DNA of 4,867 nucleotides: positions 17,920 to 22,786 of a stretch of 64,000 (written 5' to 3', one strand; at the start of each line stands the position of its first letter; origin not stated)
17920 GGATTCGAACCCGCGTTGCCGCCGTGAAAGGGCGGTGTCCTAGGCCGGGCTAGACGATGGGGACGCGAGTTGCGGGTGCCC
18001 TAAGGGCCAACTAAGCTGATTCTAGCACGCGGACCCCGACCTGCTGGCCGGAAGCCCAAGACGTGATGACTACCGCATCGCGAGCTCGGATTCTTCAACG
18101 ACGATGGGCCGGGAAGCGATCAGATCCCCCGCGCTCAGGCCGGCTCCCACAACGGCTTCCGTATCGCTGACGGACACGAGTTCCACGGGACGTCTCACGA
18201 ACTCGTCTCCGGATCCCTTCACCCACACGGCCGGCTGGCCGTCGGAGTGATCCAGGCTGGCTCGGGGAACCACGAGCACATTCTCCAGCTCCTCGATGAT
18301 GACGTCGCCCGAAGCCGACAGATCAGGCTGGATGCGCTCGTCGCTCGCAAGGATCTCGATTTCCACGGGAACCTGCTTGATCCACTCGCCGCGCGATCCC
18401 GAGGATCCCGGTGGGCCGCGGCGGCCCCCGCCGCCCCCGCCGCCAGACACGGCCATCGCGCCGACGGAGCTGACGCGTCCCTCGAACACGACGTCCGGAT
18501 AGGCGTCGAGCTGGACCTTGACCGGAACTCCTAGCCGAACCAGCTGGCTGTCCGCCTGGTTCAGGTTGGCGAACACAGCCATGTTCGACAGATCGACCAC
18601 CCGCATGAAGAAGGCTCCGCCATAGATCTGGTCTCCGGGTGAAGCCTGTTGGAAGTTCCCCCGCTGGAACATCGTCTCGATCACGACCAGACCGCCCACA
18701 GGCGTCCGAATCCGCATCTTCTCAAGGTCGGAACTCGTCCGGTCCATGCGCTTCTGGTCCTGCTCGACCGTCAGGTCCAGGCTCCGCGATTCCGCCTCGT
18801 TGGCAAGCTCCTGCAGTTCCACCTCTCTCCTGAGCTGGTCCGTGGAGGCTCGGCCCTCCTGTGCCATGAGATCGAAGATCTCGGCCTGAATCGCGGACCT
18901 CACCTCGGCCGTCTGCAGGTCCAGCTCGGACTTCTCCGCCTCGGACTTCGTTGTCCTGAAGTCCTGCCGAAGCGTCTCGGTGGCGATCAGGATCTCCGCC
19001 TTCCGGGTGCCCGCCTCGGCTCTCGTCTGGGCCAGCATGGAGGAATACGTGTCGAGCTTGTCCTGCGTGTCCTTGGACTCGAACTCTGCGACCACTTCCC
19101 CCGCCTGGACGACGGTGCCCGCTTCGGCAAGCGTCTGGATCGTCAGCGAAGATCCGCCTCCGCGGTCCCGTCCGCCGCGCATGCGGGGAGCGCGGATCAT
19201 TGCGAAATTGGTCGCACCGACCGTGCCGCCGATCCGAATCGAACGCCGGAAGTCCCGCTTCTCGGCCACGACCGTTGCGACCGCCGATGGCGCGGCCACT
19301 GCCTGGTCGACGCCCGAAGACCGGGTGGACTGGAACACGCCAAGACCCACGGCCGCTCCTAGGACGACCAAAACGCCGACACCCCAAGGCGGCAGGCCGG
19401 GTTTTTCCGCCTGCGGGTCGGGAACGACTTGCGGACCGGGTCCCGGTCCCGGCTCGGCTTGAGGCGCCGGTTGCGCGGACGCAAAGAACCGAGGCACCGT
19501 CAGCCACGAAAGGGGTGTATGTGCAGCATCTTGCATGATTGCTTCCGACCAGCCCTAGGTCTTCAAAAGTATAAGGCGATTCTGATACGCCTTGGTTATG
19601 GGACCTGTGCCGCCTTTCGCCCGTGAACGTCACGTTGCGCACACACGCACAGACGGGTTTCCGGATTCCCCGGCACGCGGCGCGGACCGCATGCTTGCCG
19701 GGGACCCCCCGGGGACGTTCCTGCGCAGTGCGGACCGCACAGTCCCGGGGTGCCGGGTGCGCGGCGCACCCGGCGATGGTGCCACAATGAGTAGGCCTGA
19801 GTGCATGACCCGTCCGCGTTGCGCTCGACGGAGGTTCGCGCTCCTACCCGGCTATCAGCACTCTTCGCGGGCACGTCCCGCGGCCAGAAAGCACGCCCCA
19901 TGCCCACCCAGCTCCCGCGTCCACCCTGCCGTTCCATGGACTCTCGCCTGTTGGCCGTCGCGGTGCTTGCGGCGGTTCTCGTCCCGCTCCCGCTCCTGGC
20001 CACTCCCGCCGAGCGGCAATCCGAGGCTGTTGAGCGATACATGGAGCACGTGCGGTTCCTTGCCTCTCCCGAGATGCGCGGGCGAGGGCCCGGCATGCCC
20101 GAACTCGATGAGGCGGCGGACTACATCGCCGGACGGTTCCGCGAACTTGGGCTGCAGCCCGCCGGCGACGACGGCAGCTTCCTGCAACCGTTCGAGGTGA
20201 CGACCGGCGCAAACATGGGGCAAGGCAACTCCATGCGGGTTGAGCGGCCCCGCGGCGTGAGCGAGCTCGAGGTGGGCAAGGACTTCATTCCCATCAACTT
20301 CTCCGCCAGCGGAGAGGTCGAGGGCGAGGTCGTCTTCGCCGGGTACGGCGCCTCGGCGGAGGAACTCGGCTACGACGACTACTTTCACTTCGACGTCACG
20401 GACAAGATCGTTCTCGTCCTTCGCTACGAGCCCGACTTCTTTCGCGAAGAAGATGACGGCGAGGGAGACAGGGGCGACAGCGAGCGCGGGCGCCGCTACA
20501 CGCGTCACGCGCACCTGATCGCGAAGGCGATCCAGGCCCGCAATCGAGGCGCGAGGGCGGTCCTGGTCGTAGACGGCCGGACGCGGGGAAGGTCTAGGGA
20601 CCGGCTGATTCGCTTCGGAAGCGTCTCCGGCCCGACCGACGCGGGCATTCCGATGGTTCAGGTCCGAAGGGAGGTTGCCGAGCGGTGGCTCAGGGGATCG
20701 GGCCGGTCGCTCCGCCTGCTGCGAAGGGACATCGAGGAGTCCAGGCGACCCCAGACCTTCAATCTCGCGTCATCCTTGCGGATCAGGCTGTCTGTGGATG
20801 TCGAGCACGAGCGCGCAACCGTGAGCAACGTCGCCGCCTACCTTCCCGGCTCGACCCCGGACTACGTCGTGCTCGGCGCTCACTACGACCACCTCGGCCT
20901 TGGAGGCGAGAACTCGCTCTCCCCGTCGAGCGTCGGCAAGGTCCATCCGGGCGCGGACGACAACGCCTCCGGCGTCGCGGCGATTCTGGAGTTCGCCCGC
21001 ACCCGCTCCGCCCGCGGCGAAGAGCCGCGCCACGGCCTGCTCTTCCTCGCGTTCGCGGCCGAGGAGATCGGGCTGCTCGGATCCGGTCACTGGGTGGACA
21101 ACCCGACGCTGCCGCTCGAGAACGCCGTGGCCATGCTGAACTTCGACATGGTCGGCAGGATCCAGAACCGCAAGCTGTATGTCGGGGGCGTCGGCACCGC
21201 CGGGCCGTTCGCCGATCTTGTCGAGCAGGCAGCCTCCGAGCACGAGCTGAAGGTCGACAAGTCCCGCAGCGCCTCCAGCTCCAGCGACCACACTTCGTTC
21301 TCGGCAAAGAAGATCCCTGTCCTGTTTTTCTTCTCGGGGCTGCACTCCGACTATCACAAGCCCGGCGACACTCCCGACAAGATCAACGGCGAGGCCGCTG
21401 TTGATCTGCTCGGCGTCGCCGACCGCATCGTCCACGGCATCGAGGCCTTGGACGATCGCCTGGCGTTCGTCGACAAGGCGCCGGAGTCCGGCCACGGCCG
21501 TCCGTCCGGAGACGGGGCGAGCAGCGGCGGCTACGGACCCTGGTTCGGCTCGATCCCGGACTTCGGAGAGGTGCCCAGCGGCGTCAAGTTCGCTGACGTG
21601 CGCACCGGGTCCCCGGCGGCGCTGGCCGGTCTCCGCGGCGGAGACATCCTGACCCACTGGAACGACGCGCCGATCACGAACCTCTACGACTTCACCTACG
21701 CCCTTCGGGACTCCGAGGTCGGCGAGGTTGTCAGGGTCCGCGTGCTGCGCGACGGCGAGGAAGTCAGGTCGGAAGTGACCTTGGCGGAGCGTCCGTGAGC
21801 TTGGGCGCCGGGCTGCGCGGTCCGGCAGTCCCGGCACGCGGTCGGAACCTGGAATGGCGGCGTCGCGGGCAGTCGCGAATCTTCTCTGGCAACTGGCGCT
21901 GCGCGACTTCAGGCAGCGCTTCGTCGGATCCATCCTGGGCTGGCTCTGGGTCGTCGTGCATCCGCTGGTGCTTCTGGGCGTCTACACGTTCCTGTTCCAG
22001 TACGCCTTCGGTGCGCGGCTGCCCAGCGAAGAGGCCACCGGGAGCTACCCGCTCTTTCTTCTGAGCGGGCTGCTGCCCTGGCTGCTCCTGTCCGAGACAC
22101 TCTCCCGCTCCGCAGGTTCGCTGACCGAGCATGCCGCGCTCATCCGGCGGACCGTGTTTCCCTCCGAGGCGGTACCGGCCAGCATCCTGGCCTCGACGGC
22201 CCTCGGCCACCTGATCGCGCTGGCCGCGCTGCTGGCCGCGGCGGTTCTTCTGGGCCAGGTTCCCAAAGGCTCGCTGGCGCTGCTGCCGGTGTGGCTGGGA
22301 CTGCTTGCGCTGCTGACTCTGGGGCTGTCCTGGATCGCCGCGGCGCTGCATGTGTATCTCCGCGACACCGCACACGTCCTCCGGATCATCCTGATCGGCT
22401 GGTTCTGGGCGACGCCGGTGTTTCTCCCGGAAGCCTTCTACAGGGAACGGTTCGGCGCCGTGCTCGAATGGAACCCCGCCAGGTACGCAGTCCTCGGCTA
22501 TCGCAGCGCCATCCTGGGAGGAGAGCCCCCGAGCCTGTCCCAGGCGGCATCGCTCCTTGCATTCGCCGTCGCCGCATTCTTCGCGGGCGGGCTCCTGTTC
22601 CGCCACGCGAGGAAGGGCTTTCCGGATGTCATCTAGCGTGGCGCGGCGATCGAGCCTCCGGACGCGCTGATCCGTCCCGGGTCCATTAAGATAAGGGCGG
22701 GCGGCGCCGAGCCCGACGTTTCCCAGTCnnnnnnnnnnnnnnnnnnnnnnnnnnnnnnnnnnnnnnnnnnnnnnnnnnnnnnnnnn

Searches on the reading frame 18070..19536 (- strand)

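Call 9: search_protein_families(library=pfam, proteins=[window:18070-19536:-], max_evalue=0.001)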
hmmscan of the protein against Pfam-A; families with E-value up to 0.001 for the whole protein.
window:18070-19536:- (488 aa): 3 families
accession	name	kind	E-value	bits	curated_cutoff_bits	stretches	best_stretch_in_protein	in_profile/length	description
PF16576.10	HlyD_D23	-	3.3e-11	43.3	30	1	139-359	38-185/214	Barrel-sandwich domain of CusB or HlyD membrane-fusion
PF13437.12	HlyD_3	-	2.5e-06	28.6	22.2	1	276-362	2-80/106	HlyD family secretion protein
PF00529.27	CusB_dom_1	-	7e-06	26.7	26.5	0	190-396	12-68/89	Cation efflux system protein CusB domain 1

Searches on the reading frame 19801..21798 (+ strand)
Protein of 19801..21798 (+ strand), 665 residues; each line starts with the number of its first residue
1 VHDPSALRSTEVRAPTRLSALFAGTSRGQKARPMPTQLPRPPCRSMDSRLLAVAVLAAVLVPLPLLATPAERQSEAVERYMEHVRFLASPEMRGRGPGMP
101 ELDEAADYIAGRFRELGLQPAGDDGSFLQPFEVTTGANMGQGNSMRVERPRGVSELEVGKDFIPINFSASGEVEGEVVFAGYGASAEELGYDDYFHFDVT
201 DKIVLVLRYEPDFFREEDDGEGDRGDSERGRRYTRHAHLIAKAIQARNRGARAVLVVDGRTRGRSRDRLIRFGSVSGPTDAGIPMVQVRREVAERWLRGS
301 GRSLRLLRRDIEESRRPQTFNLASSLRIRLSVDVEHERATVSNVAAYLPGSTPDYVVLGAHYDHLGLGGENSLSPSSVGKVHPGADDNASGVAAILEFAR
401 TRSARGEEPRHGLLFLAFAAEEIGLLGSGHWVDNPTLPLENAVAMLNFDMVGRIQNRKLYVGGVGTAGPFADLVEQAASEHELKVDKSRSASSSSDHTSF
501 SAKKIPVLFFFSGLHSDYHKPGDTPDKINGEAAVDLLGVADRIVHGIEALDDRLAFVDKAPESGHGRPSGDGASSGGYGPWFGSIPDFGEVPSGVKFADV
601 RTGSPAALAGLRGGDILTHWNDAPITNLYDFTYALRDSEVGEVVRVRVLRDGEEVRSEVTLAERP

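Call 9: search_protein_families(library=pfam, proteins=[window:19801-21798:+], max_evalue=0.001)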
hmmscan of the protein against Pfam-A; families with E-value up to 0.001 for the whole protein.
window:19801-21798:+ (665 aa): 5 families
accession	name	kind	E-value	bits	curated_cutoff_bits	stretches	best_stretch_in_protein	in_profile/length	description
PF04389.22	Peptidase_M28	-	1.8e-41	142.5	21.3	1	343-533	1-182/193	Peptidase family M28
PF13180.12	PDZ_2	-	8.2e-11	42.5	27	1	593-661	12-80/80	PDZ domain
PF01546.33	Peptidase_M20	-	1.3e-08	35.4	24.6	1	358-520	2-183/206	Peptidase family M20/M25/M40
PF17820.7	PDZ_6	-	1.3e-08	34.9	27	1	598-650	3-54/54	PDZ domain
PF02225.27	PA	-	1.3e-06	28.9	23.9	1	173-295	1-94/95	PA domain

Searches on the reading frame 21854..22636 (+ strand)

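Call 9: search_protein_families(library=pfam, proteins=[window:21854-22636:+], max_evalue=0.001)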
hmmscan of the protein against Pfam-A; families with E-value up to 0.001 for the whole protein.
window:21854-22636:+ (260 aa): 1 family
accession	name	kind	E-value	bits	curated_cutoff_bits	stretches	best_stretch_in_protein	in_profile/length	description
PF01061.29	ABC2_membrane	-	1.7e-10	41.2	26.9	1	10-220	2-210/211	ABC-2 type transporter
